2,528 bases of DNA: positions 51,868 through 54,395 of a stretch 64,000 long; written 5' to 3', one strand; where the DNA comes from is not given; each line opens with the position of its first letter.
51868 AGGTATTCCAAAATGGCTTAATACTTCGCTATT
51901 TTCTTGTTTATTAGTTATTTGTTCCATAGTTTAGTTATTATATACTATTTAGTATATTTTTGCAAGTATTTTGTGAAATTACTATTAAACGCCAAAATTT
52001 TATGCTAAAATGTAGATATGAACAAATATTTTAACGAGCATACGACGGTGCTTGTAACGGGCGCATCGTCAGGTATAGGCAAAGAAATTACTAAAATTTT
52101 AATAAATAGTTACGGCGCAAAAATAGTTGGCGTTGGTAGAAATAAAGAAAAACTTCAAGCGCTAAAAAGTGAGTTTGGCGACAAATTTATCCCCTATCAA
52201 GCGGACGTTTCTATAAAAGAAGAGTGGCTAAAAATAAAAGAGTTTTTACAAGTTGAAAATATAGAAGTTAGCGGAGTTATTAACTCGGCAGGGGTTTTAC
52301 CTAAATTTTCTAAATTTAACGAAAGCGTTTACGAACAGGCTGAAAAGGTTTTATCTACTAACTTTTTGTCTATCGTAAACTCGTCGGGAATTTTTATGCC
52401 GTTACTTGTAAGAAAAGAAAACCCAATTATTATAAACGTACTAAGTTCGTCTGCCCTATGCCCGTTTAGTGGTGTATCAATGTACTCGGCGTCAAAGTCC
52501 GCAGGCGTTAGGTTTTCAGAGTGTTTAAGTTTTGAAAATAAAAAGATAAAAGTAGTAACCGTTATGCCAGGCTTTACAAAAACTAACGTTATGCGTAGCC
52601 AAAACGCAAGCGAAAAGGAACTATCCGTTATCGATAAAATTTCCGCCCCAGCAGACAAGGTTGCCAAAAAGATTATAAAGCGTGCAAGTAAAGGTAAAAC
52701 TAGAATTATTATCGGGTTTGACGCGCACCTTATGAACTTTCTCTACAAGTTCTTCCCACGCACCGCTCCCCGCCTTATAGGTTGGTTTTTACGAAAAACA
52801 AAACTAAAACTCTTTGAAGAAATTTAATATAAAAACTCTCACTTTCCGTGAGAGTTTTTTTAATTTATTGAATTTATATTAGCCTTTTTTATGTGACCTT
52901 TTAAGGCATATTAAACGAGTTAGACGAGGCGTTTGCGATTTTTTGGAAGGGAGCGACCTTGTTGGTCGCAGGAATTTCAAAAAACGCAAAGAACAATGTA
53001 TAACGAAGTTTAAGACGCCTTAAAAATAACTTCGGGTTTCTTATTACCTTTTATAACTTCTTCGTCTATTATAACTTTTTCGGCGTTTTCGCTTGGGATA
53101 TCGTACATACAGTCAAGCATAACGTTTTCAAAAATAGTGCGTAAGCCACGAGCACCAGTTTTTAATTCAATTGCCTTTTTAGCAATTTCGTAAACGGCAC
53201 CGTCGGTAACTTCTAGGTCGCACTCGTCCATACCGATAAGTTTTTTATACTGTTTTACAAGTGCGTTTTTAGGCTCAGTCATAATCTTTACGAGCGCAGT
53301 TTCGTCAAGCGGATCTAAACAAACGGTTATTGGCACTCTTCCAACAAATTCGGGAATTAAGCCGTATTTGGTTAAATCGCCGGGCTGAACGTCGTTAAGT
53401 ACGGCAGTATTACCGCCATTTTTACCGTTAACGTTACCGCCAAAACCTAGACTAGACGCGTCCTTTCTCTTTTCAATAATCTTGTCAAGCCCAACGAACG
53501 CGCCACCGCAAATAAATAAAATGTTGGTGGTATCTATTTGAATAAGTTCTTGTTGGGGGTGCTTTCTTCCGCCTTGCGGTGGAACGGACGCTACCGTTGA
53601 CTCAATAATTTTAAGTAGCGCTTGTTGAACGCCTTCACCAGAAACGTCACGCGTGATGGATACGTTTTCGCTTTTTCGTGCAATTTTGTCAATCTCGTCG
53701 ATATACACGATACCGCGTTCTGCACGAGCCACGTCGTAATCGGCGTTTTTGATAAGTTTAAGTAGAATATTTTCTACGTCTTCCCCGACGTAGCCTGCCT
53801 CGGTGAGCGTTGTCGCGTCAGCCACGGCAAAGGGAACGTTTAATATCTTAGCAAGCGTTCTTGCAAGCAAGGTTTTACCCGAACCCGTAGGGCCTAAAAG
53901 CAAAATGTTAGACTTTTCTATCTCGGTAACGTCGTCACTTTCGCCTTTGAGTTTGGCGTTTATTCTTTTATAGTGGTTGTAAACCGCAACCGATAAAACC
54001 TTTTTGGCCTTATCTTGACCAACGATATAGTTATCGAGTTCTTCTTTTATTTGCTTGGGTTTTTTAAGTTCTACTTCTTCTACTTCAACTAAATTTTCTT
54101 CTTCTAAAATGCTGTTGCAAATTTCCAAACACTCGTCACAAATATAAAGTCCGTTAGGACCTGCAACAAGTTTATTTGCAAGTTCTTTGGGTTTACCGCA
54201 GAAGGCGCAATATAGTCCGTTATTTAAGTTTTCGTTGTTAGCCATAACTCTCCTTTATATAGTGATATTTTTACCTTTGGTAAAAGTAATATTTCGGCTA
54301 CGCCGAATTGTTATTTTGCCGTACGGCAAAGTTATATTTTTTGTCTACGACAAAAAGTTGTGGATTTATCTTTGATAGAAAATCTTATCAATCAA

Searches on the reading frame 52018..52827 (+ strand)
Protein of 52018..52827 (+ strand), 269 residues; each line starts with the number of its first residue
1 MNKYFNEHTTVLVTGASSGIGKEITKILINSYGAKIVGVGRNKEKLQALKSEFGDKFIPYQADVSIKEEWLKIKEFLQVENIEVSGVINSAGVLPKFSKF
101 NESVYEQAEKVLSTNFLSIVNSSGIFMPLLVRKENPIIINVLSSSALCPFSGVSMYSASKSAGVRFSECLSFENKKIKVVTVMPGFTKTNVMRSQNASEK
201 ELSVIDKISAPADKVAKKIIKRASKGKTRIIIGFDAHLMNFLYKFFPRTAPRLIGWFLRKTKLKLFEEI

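Call 12: search_protein_families(library=ncbifam, proteins=[window:52018-52827:+])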
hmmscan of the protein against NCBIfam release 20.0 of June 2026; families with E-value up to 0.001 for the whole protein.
window:52018-52827:+ (269 aa): 195 families (the best 25 are shown)
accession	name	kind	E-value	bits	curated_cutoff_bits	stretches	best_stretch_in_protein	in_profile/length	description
NF006123.0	PRK08267.1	equivalog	4.3e-34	117.9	261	1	9-255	3-253/261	SDR family oxidoreductase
NF006565.0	PRK09072.1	equivalog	3.2e-32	112.1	238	1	8-249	5-244/265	SDR family oxidoreductase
NF004514.1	PRK05855.1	equivalog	2.8e-28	98.8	455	1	8-250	313-570/578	SDR family oxidoreductase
NF005559.1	PRK07231.1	subfamily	1.1e-27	97.1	215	1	8-203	4-205/249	glucose 1-dehydrogenase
NF004196.0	PRK05650.1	equivalog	6.7e-26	91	297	1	9-241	3-243/272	SDR family oxidoreductase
NF004823.0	PRK06179.1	subfamily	8.8e-26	90.9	310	1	7-227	4-219/271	oxidoreductase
NF006118.0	PRK08264.1-4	subfamily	2.6e-25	89.4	279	1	8-236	5-220/244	SDR family oxidoreductase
NF006120.0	PRK08264.1-6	subfamily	3e-25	89.2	274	1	8-222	7-211/246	SDR family oxidoreductase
NF005672.0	PRK07454.1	equivalog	3.6e-24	85.3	234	1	6-231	4-229/241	SDR family oxidoreductase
NF040690.1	mycolate_SDR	equivalog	4e-24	85.4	380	1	8-260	8-263/265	mycolate reductase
NF005495.0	PRK07109.1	subfamily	5.4e-24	85.1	264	1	7-255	7-260/334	SDR family oxidoreductase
NF005437.0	PRK07024.1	equivalog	1e-23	84.1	266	1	8-248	4-240/259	SDR family oxidoreductase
NF004825.0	PRK06181.1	equivalog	1.2e-23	83.8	215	1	7-253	5-258/268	SDR family oxidoreductase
NF006114.0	PRK08263.1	subfamily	3.3e-23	82.3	290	1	9-210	4-205/280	short chain dehydrogenase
TIGR04316.1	dhbA_paeA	equivalog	4e-23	82.3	300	1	11-199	1-192/250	2,3-dihydro-2,3-dihydroxybenzoate dehydrogenase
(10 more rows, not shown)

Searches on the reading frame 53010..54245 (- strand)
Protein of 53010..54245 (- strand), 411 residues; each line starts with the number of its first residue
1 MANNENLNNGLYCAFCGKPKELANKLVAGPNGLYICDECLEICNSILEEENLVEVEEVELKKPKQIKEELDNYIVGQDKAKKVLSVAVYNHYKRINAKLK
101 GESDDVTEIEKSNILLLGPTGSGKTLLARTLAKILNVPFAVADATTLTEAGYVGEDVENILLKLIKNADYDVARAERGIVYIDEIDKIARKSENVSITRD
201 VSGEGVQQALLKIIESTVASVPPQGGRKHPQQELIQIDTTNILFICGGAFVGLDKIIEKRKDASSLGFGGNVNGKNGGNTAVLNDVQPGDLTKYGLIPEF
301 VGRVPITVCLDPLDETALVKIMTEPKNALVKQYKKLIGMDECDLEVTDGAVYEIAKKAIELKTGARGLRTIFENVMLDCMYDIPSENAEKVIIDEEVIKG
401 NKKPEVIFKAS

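Call 12: search_protein_families(library=ncbifam, proteins=[window:53010-54245:-])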
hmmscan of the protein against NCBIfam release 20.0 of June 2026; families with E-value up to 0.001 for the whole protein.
window:53010-54245:- (411 aa): 25 families
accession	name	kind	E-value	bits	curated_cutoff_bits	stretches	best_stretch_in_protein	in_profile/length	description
NF003745.1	PRK05342.1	equivalog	1.7e-189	630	359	1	10-409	5-410/418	ATP-dependent Clp protease ATP-binding subunit ClpX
TIGR00382.1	clpX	equivalog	2.1e-187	623.2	370.75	1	9-407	7-414/414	ATP-dependent protease ATP-binding subunit ClpX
TIGR00390.1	hslU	equivalog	1.6e-62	211.9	362.45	3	63-168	3-104/441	ATP-dependent protease ATPase subunit HslU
TIGR02639.1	ClpA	equivalog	9.7e-14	50.5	993.15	1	54-147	439-523/734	ATP-dependent Clp protease ATP-binding subunit ClpA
TIGR03346.1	chaperone_ClpB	equivalog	8.5e-11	40.9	1232.1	1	57-135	550-619/853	ATP-dependent chaperone ClpB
TIGR01243.1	CDC48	subfamily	5.6e-10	38.2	802.65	1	113-196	214-291/733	CDC48 family AAA ATPase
NF003069.1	PRK03992.1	subfamily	1.4e-08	34.3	500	1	112-198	166-246/379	proteasome-activating nucleotidase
TIGR01242.2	TIGR01242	subfamily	2.4e-08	33.4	500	1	113-212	150-240/362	proteasome-activating nucleotidase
NF047748.1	PrtsmActNtasePan1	equivalog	8.9e-08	31.5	750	1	105-212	176-274/405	proteasome-activating nucleotidase Pan1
NF041006.2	cell_div_CdvC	equivalog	1.8e-07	30.4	650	1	112-189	135-211/370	cell division protein CdvC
TIGR01241.2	FtsH_fam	equivalog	5.2e-07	28.8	600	1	114-192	198-270/598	ATP-dependent zinc metalloprotease FtsH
NF000868.0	PRK00080.1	equivalog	5.8e-07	28.7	282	1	66-194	19-120/330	Holliday junction branch migration DNA helicase RuvB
TIGR03345.1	VI_ClpV1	equivalog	6.8e-07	27.9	884.95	0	296-378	751-829/852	type VI secretion system ATPase TssH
NF047747.1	PrtsmActNtasePan2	equivalog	8.9e-07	28.5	700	1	111-212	185-277/397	proteasome-activating nucleotidase Pan2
NF008004.0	PRK10733.1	equivalog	1.6e-06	26.4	1008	1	65-192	146-260/644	ATP-dependent zinc metalloprotease FtsH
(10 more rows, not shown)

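Call 54: find_homologous_proteins(query=window:53010-54245:-, max_evalue=1e-150)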
Query window:53010-54245:- (411 aa): 7363 proteins with E <= 1e-150 among 8000 candidates; the best 120 are listed.
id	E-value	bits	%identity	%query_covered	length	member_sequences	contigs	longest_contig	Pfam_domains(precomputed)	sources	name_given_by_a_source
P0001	7.5e-264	893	100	100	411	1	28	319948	PF07724.21,PF06689.20,PF00493.30,PF00004.36,PF05496.19,PF07728.21,PF01078.28,PF10431.16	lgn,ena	-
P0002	4.2e-263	890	99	100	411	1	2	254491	PF07724.21,PF06689.20,PF00493.30,PF00004.36,PF05496.19,PF07728.21,PF01078.28,PF10431.16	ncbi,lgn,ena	-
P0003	4.7e-263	890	100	100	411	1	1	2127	PF07724.21,PF06689.20,PF00493.30,PF00004.36,PF05496.19,PF07728.21,PF01078.28,PF10431.16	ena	-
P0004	5.8e-263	890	100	100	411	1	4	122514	PF07724.21,PF06689.20,PF00493.30,PF00004.36,PF05496.19,PF07728.21,PF01078.28,PF10431.16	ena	-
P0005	2.7e-262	888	99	100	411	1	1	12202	PF07724.21,PF06689.20,PF00493.30,PF00004.36,PF05496.19,PF07728.21,PF01078.28,PF10431.16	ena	-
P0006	3.4e-262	887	99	100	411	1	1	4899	PF07724.21,PF06689.20,PF00004.36,PF07728.21,PF01078.28,PF10431.16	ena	-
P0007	7.0e-261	883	98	100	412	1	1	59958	PF07724.21,PF06689.20,PF00493.30,PF00004.36,PF05496.19,PF07728.21,PF01078.28,PF10431.16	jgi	jgi:ATP-dependent Clp protease ATP-binding subunit ClpX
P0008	1.3e-257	872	98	100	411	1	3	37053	PF07724.21,PF06689.20,PF00493.30,PF00004.36,PF05496.19,PF07728.21,PF01078.28,PF10431.16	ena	-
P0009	2.6e-257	871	97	100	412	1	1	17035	PF07724.21,PF06689.20,PF00004.36,PF05496.19,PF07728.21,PF01078.28,PF10431.16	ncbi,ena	-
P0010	3.9e-257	871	98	100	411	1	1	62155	PF07724.21,PF06689.20,PF00493.30,PF00004.36,PF05496.19,PF07728.21,PF01078.28,PF10431.16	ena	-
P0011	1.2e-255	866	97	100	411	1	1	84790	PF07724.21,PF06689.20,PF00493.30,PF00004.36,PF05496.19,PF07728.21,PF01078.28,PF10431.16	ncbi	-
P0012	1.5e-254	862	96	100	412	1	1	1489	PF07724.21,PF06689.20,PF00493.30,PF00004.36,PF05496.19,PF07728.21,PF01078.28,PF10431.16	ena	-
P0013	4.3e-252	854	96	100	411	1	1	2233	PF07724.21,PF06689.20,PF00004.36,PF07728.21,PF01078.28,PF10431.16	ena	-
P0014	3.7e-251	851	95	100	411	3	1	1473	PF07724.21,PF06689.20,PF00493.30,PF00004.36,PF05496.19,PF07728.21,PF01078.28,PF10431.16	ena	-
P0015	4.9e-249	844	95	100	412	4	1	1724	PF07724.21,PF06689.20,PF00004.36,PF05496.19,PF07728.21,PF01078.28,PF10431.16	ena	-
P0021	3.1e-241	818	91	100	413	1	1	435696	PF07724.21,PF06689.20,PF00004.36,PF05496.19,PF07728.21,PF01078.28,PF10431.16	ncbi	-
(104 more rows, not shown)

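Call 56: find_encoding_contigs(protein=P0009, flank=1500, max_places=2)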
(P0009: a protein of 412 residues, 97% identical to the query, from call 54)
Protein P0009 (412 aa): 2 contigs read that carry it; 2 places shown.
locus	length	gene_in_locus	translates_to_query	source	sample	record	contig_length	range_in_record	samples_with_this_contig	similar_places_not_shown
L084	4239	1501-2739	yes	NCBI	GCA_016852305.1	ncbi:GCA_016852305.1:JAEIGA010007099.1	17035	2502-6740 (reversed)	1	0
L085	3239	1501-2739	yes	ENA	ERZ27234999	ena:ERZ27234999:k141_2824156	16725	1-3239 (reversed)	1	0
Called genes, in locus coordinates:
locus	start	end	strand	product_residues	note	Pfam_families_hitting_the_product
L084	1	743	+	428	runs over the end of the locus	PF05697:Trigger_N, PF00254:FKBP_C, PF05698:Trigger_C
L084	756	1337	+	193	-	PF00574:CLP_protease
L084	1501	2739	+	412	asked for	PF06689:zf-C4_ClpX, PF01078:Mg_chelatase (faint), PF05496:RuvB_N (faint), PF00004:AAA, PF07724:AAA_2, PF07728:AAA_5 (weak), PF10431:ClpB_D2-small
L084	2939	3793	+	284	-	PF02498:Bro-N (weak), PF02661:Fic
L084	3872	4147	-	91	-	PF20648:DUF6809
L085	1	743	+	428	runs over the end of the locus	PF05697:Trigger_N, PF00254:FKBP_C, PF05698:Trigger_C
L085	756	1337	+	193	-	PF00574:CLP_protease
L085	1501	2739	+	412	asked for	PF06689:zf-C4_ClpX, PF01078:Mg_chelatase (faint), PF05496:RuvB_N (faint), PF00004:AAA, PF07724:AAA_2, PF07728:AAA_5 (weak), PF10431:ClpB_D2-small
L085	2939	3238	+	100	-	?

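Call 57: find_encoding_contigs(protein=P0007, flank=1500, max_places=2)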
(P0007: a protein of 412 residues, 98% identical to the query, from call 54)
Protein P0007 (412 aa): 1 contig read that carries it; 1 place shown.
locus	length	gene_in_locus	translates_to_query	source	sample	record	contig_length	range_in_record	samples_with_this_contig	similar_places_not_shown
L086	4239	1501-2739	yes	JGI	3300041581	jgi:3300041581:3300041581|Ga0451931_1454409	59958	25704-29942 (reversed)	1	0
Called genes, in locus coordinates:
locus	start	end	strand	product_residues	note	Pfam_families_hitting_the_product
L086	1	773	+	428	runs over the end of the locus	PF05697:Trigger_N, PF00254:FKBP_C, PF05698:Trigger_C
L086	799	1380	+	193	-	PF00574:CLP_protease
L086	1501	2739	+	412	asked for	PF06689:zf-C4_ClpX, PF01078:Mg_chelatase (faint), PF00493:MCM (faint), PF05496:RuvB_N (faint), PF00004:AAA, PF07724:AAA_2, PF07728:AAA_5 (weak), PF10431:ClpB_D2-small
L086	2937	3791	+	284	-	PF02498:Bro-N (weak), PF02661:Fic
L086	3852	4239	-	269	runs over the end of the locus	PF00106:adh_short, PF08659:KR, PF13561:adh_short_C2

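Call 58: find_encoding_contigs(protein=P0002, flank=1500, max_places=2)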
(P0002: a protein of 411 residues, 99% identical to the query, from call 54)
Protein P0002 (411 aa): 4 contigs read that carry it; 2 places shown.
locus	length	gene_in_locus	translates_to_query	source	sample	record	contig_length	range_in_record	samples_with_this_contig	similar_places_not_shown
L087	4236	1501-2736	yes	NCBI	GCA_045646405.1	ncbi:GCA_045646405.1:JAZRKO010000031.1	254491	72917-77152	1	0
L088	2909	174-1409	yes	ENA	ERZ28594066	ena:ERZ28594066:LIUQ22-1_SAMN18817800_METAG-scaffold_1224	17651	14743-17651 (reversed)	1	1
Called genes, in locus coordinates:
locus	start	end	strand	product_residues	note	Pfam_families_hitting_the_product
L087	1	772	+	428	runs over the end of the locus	PF05697:Trigger_N, PF00254:FKBP_C, PF05698:Trigger_C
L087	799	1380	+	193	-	PF00574:CLP_protease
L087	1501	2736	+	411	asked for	PF06689:zf-C4_ClpX, PF01078:Mg_chelatase (faint), PF00493:MCM (faint), PF05496:RuvB_N (faint), PF00004:AAA, PF07724:AAA_2, PF07728:AAA_5 (weak), PF10431:ClpB_D2-small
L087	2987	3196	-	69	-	PF13560:HTH_31, PF12844:HTH_19, PF01381:HTH_3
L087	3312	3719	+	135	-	-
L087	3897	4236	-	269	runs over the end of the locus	PF00106:adh_short, PF08659:KR, PF13561:adh_short_C2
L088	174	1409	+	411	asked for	PF06689:zf-C4_ClpX, PF01078:Mg_chelatase (faint), PF00493:MCM (faint), PF05496:RuvB_N (faint), PF00004:AAA, PF07724:AAA_2, PF07728:AAA_5 (weak), PF10431:ClpB_D2-small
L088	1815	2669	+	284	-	PF02498:Bro-N (weak), PF02661:Fic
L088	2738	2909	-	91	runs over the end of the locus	PF20648:DUF6809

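Call 59: find_encoding_contigs(protein=P0021, flank=1500, max_places=2)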
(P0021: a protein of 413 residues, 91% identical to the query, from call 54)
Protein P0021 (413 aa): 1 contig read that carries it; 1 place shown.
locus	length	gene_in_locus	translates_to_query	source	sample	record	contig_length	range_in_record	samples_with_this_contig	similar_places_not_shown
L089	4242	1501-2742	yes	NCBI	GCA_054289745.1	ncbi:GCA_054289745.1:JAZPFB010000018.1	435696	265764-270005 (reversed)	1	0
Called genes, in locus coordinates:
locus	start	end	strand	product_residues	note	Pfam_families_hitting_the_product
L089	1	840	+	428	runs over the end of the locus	PF05697:Trigger_N, PF00254:FKBP_C, PF05698:Trigger_C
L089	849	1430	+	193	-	PF00574:CLP_protease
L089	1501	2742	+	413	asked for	PF06689:zf-C4_ClpX, PF01078:Mg_chelatase (faint), PF05496:RuvB_N (faint), PF00004:AAA, PF07724:AAA_2, PF07728:AAA_5 (faint), PF10431:ClpB_D2-small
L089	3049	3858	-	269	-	PF00106:adh_short, PF08659:KR (weak), PF01370:Epimerase (faint), PF13561:adh_short_C2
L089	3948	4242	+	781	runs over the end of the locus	PF02190:LON_substr_bdg, PF08298:AAA_PrkA (faint), PF00004:AAA, PF07728:AAA_5, PF22667:Lon_lid, PF05362:Lon_C, PF13541:ChlI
